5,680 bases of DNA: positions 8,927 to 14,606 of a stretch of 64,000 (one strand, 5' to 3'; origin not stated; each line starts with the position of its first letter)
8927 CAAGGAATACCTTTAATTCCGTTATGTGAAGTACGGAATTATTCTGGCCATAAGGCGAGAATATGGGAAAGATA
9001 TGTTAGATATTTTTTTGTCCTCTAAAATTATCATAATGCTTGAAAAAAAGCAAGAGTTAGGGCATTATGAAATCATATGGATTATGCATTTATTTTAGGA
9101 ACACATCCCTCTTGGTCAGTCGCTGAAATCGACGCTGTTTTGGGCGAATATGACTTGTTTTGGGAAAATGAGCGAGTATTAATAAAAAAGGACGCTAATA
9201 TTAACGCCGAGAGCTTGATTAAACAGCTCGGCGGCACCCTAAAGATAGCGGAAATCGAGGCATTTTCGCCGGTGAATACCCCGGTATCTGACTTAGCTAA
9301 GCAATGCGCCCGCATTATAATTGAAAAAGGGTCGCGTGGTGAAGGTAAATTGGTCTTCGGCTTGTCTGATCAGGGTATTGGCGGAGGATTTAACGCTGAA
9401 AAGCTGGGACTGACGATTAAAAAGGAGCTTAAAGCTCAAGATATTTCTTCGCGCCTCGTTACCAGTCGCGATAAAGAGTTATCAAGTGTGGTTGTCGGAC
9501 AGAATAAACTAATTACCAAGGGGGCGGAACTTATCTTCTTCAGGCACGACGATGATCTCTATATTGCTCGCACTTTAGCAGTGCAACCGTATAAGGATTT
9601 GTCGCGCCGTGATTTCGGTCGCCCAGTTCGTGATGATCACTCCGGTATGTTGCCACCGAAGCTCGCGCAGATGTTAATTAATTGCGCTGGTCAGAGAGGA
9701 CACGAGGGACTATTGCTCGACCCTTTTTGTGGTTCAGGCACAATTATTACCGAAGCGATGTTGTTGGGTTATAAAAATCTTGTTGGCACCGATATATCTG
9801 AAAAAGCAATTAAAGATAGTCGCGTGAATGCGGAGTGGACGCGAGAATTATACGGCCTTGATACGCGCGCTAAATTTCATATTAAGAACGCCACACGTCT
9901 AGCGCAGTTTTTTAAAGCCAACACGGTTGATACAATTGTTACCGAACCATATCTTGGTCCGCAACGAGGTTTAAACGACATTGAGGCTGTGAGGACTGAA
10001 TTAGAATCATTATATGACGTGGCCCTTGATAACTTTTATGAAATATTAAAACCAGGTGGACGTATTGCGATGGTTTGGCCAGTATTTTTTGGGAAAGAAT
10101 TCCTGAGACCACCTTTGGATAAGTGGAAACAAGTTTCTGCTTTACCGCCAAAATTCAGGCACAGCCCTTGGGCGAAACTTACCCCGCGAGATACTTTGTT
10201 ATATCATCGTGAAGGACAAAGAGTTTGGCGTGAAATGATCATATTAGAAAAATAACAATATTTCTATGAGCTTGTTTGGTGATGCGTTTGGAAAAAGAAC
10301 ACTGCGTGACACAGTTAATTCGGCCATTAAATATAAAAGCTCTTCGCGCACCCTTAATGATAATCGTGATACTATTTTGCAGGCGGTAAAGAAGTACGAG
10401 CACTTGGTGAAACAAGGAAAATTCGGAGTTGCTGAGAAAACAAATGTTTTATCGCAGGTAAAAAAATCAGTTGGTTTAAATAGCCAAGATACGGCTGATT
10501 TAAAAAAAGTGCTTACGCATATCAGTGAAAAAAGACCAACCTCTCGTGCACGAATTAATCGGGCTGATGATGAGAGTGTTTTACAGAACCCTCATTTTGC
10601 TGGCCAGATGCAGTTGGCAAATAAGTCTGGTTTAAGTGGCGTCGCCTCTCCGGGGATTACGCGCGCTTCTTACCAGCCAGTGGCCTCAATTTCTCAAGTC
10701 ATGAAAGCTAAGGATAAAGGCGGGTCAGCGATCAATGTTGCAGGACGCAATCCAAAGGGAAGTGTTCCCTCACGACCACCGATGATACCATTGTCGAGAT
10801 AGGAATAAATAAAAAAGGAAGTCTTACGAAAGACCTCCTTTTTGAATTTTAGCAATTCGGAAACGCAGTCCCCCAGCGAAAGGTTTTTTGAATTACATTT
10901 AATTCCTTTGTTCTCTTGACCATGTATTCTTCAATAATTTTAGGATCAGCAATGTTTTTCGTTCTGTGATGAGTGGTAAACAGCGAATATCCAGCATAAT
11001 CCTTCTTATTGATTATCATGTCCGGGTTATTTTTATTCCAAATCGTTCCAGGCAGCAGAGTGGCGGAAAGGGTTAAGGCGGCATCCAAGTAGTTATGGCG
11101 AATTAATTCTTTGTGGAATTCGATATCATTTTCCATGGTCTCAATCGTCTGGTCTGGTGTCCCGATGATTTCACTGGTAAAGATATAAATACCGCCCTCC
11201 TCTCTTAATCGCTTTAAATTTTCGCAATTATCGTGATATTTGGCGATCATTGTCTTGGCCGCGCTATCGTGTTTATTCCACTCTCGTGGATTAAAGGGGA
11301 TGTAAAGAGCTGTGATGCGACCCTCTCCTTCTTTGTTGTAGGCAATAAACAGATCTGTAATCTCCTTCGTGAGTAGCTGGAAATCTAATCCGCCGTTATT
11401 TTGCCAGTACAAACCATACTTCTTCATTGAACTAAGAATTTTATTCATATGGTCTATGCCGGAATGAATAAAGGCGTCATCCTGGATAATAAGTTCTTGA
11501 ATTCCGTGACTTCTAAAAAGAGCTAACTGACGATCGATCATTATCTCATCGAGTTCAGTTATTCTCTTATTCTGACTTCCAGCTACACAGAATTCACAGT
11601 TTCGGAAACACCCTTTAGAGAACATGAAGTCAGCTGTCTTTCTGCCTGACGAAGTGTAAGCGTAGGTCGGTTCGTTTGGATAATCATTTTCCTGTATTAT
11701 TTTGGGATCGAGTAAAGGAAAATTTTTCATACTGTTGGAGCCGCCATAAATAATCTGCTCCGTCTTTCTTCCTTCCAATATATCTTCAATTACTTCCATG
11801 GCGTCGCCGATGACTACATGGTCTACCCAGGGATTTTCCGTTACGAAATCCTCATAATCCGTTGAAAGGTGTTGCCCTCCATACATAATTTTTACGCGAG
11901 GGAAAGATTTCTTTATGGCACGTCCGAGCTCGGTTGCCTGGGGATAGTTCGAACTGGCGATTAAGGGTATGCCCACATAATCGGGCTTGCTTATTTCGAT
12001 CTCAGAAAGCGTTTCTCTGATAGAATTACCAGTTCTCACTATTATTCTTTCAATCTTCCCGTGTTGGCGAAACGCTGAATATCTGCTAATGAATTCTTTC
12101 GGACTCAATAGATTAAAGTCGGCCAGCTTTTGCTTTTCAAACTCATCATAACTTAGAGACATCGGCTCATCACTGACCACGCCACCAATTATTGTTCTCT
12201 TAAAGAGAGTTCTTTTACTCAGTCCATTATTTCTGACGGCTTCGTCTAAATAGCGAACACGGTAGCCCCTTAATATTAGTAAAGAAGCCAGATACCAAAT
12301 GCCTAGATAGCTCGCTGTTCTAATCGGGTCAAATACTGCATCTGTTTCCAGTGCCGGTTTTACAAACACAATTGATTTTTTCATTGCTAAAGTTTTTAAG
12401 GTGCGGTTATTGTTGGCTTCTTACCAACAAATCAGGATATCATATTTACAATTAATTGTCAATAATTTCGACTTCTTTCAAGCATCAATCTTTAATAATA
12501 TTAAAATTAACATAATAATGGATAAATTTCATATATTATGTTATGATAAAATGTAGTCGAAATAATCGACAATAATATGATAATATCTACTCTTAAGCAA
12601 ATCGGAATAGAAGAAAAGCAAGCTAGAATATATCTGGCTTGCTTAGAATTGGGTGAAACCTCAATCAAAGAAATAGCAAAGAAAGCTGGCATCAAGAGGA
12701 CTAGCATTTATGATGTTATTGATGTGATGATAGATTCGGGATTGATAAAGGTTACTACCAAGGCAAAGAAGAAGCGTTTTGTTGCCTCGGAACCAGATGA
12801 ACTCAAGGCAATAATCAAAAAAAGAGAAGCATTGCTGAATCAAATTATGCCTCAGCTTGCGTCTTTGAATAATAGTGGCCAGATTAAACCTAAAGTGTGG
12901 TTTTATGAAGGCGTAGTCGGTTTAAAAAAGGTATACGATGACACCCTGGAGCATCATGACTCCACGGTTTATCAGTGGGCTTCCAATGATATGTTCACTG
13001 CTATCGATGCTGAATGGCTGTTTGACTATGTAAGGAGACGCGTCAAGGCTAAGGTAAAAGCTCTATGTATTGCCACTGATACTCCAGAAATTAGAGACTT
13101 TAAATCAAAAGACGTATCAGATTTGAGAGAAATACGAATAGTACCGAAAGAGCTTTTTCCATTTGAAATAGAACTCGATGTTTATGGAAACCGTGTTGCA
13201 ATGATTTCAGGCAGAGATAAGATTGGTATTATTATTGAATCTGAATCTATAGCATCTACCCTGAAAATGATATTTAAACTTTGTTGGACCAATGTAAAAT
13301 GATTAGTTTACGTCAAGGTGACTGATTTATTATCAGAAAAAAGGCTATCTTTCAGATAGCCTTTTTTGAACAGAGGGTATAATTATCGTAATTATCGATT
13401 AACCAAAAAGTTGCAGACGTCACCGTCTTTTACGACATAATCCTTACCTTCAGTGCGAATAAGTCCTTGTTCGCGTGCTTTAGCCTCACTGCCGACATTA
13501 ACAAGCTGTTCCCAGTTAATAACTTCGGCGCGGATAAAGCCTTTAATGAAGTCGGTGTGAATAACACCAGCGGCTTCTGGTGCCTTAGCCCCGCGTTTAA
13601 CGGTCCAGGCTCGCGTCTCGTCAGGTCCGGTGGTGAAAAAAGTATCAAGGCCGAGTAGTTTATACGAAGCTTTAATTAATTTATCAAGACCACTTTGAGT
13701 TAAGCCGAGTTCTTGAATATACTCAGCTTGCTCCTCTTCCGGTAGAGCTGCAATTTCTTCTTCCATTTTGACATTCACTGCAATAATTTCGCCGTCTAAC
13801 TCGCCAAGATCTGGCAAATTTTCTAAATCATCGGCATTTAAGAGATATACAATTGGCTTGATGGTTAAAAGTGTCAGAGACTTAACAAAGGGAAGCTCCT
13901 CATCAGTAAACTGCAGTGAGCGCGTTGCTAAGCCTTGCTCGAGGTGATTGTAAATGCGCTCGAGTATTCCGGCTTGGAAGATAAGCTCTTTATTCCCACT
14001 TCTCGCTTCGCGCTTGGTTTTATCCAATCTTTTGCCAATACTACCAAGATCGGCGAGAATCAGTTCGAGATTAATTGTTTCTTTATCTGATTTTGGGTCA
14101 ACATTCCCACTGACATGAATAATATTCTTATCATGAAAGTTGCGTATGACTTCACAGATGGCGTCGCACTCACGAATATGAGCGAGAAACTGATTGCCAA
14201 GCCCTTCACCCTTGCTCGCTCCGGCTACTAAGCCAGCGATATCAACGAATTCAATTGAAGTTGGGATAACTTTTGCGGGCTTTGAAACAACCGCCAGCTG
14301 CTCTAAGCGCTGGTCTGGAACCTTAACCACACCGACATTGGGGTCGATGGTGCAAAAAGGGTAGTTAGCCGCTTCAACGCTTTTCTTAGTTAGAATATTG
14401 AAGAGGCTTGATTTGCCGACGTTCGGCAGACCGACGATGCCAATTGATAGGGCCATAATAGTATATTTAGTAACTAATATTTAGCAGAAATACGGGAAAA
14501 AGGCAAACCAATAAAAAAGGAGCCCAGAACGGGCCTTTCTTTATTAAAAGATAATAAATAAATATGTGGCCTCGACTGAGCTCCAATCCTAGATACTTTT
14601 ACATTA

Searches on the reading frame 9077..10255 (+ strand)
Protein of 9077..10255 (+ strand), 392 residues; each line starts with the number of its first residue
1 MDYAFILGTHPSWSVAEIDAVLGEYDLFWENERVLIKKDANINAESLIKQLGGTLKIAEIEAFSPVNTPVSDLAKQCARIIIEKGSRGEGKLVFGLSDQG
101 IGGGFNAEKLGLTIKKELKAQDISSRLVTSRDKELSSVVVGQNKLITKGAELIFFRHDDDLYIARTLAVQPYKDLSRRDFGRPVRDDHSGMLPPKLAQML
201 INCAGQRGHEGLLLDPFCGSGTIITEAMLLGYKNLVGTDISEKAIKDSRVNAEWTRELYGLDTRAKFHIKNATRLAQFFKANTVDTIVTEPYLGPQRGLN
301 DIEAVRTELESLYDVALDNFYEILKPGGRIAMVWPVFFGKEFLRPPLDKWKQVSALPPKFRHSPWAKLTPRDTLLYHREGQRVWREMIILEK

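Call 13: search_protein_families(library=pfam, proteins=[window:9077-10255:+], max_evalue=0.0001)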
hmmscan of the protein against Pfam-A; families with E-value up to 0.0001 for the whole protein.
window:9077-10255:+ (392 aa): 5 families
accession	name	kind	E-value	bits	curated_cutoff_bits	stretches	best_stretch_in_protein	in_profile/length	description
PF01170.24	UPF0020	-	1.8e-15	57.6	22.3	1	186-333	6-165/197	RMKL-like, methyltransferase domain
PF13847.12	Methyltransf_31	-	1.2e-09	38.4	27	1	213-336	7-113/145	Methyltransferase domain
PF01555.25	N6_N4_Mtase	-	4.4e-09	37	26.7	1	179-246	159-217/221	DNA methylase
PF08241.18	Methyltransf_11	-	2.2e-06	28.7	21.2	0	215-330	2-93/95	Methyltransferase domain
PF13649.12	Methyltransf_25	-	7.4e-06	27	27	0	214-289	2-70/97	Methyltransferase domain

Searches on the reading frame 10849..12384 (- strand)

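Call 13: search_protein_families(library=pfam, proteins=[window:10849-12384:-], max_evalue=0.0001)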
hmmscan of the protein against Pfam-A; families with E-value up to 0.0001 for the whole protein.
window:10849-12384:- (511 aa): 2 families
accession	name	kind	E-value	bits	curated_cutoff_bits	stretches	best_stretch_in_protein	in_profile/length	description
PF02310.24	B12-binding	-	3.7e-13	49.8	32.1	1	122-202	40-120/121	B12 binding domain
PF04055.27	Radical_SAM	-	2.9e-07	31.2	29.5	1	255-423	3-165/166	Radical SAM superfamily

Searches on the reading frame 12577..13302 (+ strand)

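Call 82: search_protein_families(library=pfam, proteins=[window:12577-13302:+], max_evalue=0.001)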
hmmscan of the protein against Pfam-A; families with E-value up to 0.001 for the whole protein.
window:12577-13302:+ (241 aa): 2 families
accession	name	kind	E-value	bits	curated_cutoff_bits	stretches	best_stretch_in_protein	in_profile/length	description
PF01978.25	TrmB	-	4.4e-13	49.3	25.6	1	6-73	1-67/68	Sugar-specific transcriptional regulator TrmB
PF01047.28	MarR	-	0.00024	21.4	24.6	1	21-67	11-57/59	MarR family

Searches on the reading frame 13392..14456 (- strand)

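Call 13: search_protein_families(library=pfam, proteins=[window:13392-14456:-], max_evalue=0.0001)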
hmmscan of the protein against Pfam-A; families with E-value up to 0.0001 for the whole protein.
window:13392-14456:- (354 aa): 3 families
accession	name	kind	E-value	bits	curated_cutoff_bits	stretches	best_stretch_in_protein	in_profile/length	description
PF06071.19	YchF-GTPase_C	-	3.1e-37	127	27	1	270-353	1-84/84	Protein of unknown function (DUF933)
PF01926.29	MMR_HSR1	-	7.3e-23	81.3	21.9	1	5-109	2-86/113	50S ribosome-binding GTPase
PF02421.24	FeoB_N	-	1.3e-08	34.9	27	1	5-51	3-49/156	Ferrous iron transport protein B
